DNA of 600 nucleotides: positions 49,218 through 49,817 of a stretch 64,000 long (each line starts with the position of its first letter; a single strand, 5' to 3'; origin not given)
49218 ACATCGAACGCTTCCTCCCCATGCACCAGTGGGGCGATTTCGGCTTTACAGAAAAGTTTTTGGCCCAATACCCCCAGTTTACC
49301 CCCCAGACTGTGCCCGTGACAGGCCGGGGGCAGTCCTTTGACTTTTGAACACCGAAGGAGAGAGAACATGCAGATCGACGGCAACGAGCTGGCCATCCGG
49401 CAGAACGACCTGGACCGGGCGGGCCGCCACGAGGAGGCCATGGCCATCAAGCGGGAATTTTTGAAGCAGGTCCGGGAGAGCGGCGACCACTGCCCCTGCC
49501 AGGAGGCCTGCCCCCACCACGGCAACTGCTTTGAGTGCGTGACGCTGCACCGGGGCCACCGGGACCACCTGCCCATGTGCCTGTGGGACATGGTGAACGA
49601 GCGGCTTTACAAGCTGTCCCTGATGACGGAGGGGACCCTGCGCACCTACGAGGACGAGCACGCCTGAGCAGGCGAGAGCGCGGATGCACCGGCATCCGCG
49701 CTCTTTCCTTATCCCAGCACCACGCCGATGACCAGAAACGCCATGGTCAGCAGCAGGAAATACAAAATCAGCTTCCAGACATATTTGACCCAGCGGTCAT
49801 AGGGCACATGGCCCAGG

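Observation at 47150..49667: MerR-headed overlapping six-gene operon with a thrice-iterated 2-TM module whose conserved tail encodes the next gene's SD and start codon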

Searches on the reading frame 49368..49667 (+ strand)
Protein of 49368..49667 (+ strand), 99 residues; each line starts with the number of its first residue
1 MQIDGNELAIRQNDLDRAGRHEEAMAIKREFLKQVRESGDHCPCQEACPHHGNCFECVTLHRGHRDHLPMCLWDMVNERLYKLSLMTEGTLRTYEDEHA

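Call 5: search_protein_families(library=pfam, proteins=[window:49368-49667:+], max_evalue=0.1)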
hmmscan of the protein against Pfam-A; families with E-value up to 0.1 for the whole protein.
window:49368-49667:+ (99 aa): 0 families

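Call 6: search_protein_families(library=ncbifam, proteins=[window:49368-49667:+], max_evalue=0.1)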
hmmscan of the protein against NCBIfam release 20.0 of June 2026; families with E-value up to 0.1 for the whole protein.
window:49368-49667:+ (99 aa): 0 families
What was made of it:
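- Checked: 49368-49667 is Cys/His-rich and has no family (calls 5, 6).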

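Call 47: search_protein_families(library=padloc, proteins=[window:49368-49667:+], max_evalue=0.01)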
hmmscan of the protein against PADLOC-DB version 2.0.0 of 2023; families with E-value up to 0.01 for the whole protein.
window:49368-49667:+ (99 aa): 0 families

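Call 48: search_protein_families(library=phrogs, proteins=[window:49368-49667:+], max_evalue=0.01)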
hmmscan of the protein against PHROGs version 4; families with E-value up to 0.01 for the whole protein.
window:49368-49667:+ (99 aa): 0 families
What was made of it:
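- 49368..49667 (+): Cys/His-rich protein of 99 aa (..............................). Probably co-transcribed, but not part of the conserved core. No family in any library (calls 5, 6, 47, 48).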

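Call 67: find_homologous_proteins(query=window:49368-49667:+, max_evalue=0.001)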
Query window:49368-49667:+ (99 aa): 221 proteins with E <= 0.001 among 221 candidates; the best 120 are listed.
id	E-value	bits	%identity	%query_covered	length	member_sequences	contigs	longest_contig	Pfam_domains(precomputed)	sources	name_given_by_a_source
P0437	1.8e-57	209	90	99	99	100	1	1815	-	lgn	-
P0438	6.8e-56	204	90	97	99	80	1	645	-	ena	-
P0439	1.9e-54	200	85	97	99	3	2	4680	-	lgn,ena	-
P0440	2.3e-54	199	86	99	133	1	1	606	-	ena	-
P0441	3.4e-54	199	86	99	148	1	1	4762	-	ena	-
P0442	3.8e-54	199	86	99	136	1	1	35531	-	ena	-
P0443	8.9e-54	198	88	97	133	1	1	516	-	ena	-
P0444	1.0e-53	197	85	99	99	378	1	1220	-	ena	-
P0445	1.8e-53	197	87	96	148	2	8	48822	-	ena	-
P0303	5.8e-53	195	85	98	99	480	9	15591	-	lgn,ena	-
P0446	1.0e-52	194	84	97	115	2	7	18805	-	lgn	-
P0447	5.7e-52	192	88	93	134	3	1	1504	-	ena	-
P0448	2.0e-51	190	84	95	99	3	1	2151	-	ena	-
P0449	2.5e-51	190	79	97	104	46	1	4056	-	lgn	-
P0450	7.1e-51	188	83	95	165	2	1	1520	-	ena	-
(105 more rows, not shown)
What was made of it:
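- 49368..49667 (+): It has 221 homologs at 73-90% identity, including other genera, and NCBI names some of them 'LPS biosynthesis protein' (call 67).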

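Call 74: predict_structure(alignment_id=A7)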
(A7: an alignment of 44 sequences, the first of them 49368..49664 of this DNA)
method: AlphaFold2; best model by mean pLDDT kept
length: 99 residues; sequences in the alignment: 44
mean_pLDDT: 67.2   pTM: 0.43
mean pLDDT of the five models: 67.2, 64.7, 63.7, 63.6, 61.0
residues with pLDDT >= 90: 5; 70-90: 47; 50-70: 21; < 50: 26
segments of 3 or more residues with pLDDT < 50: 1-5, 46-56, 59-68
pLDDT, mean of each block of 10 residues (from residue 1): 56 82 82 70 51 47 49 67 82 88
secondary structure, 60 per line:
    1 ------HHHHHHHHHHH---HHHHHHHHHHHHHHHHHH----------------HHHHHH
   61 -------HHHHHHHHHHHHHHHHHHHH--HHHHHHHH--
elements in order: H7-17 H21-38 H55-60 H68-87 H90-97
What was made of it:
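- Tried and rejected: Structure of the Cys-rich protein: too uncertain around the Cys cluster (pLDDT below 50), so I ran no fold search on it (call 74).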
